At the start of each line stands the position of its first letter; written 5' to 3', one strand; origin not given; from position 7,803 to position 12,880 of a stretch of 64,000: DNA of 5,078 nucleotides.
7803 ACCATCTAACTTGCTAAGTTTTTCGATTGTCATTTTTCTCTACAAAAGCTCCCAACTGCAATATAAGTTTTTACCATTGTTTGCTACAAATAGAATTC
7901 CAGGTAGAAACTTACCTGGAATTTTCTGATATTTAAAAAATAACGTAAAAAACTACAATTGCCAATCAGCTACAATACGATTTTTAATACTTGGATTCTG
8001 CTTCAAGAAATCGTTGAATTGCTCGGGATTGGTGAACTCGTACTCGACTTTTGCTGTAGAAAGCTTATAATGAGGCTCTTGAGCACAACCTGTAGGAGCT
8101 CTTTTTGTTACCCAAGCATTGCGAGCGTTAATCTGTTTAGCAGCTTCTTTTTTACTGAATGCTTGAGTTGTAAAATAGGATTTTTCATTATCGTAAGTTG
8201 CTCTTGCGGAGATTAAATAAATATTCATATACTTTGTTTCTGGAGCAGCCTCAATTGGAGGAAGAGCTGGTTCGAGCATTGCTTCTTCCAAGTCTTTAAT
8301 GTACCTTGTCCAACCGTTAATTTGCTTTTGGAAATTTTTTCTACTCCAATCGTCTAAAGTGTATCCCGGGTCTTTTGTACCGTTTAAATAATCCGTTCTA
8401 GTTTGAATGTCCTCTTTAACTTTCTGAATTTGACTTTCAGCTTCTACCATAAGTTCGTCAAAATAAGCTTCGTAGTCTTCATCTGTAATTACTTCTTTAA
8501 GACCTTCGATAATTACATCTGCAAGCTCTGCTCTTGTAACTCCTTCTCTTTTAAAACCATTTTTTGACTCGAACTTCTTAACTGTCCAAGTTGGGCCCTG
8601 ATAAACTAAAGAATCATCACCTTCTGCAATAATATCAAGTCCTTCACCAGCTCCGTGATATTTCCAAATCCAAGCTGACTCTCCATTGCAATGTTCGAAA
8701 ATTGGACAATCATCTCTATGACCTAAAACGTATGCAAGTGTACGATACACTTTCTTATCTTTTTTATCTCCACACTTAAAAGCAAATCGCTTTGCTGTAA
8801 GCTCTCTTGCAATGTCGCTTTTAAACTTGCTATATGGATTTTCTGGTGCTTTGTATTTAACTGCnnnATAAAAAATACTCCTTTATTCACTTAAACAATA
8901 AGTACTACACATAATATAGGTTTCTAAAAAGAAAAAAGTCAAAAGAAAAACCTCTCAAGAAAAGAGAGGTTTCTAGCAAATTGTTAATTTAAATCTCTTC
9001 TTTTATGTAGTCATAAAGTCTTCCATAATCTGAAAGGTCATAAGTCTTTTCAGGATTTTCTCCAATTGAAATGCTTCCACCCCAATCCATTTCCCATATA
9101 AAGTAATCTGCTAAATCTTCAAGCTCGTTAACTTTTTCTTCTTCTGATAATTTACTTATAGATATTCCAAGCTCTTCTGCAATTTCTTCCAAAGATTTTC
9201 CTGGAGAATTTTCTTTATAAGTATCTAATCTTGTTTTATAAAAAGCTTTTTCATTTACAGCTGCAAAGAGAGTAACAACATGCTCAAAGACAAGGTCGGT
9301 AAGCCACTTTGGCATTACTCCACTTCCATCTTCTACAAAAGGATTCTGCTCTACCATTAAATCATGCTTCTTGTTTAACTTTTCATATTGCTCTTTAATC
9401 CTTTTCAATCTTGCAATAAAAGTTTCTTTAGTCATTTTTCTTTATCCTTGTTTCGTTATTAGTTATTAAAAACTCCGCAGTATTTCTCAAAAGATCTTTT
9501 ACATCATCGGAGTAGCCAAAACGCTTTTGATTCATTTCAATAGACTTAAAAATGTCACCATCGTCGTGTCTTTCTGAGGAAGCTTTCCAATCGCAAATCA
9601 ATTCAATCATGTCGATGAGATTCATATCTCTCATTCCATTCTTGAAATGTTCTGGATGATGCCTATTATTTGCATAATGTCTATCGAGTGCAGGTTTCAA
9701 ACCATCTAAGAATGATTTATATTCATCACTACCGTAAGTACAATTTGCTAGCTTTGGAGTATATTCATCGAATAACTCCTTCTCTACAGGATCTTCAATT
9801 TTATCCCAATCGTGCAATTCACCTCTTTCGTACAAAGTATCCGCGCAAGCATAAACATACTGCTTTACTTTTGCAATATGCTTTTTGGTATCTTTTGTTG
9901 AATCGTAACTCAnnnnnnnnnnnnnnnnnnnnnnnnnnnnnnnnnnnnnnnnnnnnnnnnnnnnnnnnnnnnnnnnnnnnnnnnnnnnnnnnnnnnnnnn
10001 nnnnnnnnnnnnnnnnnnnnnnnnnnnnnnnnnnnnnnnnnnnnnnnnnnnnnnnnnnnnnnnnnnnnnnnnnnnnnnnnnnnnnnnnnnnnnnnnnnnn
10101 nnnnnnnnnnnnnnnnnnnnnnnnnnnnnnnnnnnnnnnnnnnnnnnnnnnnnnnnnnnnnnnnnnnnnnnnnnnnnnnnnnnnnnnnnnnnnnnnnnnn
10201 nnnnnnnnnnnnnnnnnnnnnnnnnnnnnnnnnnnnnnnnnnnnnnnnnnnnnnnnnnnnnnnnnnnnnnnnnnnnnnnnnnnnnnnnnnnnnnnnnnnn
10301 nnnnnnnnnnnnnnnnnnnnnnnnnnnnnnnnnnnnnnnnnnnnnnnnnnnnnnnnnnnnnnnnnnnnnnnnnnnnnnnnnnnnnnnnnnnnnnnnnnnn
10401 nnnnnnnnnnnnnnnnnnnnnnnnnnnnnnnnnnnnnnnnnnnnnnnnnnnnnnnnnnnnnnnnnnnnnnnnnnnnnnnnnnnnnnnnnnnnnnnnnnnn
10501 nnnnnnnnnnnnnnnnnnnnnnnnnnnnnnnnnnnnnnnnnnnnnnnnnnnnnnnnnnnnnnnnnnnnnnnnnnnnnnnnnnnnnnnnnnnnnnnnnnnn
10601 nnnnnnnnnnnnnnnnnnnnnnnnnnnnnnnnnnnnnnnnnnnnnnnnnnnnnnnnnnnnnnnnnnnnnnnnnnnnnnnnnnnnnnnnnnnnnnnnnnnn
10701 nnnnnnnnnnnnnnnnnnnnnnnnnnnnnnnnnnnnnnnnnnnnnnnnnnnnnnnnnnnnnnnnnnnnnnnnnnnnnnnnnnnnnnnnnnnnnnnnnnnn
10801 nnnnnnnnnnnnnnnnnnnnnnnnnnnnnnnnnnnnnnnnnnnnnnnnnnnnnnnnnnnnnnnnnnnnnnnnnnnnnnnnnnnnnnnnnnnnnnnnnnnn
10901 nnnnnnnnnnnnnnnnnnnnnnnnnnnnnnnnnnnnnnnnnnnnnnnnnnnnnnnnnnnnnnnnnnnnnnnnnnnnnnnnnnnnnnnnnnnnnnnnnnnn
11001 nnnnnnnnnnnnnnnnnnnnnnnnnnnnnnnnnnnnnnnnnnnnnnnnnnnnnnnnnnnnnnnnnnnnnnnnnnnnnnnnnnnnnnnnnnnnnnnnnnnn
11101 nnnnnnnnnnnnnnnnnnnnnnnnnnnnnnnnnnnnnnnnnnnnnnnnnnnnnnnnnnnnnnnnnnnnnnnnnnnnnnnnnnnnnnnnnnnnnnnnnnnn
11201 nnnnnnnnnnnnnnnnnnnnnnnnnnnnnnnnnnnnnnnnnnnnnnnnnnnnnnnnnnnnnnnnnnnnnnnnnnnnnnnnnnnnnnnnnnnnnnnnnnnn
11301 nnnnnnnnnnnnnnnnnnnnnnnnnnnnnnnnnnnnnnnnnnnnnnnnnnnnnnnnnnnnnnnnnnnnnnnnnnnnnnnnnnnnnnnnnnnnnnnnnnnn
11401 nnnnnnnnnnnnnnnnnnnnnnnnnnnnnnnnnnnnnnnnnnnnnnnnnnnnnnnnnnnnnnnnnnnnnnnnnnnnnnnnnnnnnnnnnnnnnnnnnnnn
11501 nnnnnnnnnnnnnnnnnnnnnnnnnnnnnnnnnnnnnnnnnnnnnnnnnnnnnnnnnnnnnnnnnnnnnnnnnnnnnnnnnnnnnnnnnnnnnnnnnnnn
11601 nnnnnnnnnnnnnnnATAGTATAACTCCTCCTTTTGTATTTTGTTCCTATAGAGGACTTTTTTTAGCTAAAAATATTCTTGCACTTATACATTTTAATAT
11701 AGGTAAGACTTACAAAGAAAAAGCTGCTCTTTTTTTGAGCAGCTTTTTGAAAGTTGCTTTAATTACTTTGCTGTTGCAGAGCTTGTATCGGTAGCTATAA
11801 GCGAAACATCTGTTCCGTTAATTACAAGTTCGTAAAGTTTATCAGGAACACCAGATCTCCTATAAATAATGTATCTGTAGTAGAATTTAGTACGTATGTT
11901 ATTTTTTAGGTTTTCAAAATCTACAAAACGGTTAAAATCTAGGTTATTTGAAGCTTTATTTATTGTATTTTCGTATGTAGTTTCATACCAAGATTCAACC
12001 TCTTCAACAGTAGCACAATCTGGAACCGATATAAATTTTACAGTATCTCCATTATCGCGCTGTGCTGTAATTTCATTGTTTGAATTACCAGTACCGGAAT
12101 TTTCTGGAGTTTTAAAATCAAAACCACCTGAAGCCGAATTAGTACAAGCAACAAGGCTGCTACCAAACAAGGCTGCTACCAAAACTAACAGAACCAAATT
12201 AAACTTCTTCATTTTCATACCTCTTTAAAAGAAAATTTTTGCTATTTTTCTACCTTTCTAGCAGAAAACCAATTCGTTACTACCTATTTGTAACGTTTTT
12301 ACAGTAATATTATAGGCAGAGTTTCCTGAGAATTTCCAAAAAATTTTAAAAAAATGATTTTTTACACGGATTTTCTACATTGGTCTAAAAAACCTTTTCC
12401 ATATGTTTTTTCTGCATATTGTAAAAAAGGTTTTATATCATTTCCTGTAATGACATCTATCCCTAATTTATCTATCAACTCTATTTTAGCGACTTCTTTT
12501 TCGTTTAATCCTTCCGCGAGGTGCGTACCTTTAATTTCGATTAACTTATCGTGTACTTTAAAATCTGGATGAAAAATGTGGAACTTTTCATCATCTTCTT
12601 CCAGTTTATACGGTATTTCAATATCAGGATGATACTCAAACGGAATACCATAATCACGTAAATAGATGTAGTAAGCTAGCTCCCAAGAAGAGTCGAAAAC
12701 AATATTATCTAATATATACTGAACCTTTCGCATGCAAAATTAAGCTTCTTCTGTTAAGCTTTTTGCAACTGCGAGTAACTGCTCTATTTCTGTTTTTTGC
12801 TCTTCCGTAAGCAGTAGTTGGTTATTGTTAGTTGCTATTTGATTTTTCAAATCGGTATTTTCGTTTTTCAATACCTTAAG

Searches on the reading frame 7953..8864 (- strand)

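Call 12: search_protein_families(library=pfam, proteins=[window:7953-8864:-], max_evalue=0.01)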
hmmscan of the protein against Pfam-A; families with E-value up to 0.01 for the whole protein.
window:7953-8864:- (303 aa): 0 families

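Call 26: search_protein_families(library=phrogs, proteins=[window:7953-8864:-], max_evalue=0.01)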
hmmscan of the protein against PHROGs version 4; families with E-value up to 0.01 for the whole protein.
window:7953-8864:- (303 aa): 1 family
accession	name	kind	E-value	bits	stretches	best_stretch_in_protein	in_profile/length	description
phrog_24994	-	unknown function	0.0031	18.9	1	74-166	8-101/123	-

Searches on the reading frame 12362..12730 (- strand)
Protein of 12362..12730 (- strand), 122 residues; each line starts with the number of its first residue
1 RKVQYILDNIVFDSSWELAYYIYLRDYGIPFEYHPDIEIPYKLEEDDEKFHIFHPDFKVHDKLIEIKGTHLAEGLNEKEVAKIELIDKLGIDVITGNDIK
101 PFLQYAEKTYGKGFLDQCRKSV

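Call 26: search_protein_families(library=phrogs, proteins=[window:12362-12730:-], max_evalue=0.01)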
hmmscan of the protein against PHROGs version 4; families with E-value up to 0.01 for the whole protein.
window:12362-12730:- (122 aa): 6 families
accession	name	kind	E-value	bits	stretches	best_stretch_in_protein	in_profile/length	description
phrog_22215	-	unknown function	3.4e-07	31.3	1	8-104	213-308/324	-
phrog_29037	-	DNA, RNA and nucleotide metabolism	0.00026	21.6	1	7-71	132-187/241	endonuclease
phrog_945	-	DNA, RNA and nucleotide metabolism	0.00041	21.1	1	7-72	9-68/145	endonuclease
phrog_218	-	connector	0.0015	19.6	1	7-78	20-97/148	head closure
phrog_190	-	DNA, RNA and nucleotide metabolism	0.0078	16.5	1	7-70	185-259/338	Holliday junction resolvase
phrog_15427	-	DNA, RNA and nucleotide metabolism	0.0091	16.6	1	8-69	160-219/270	endonuclease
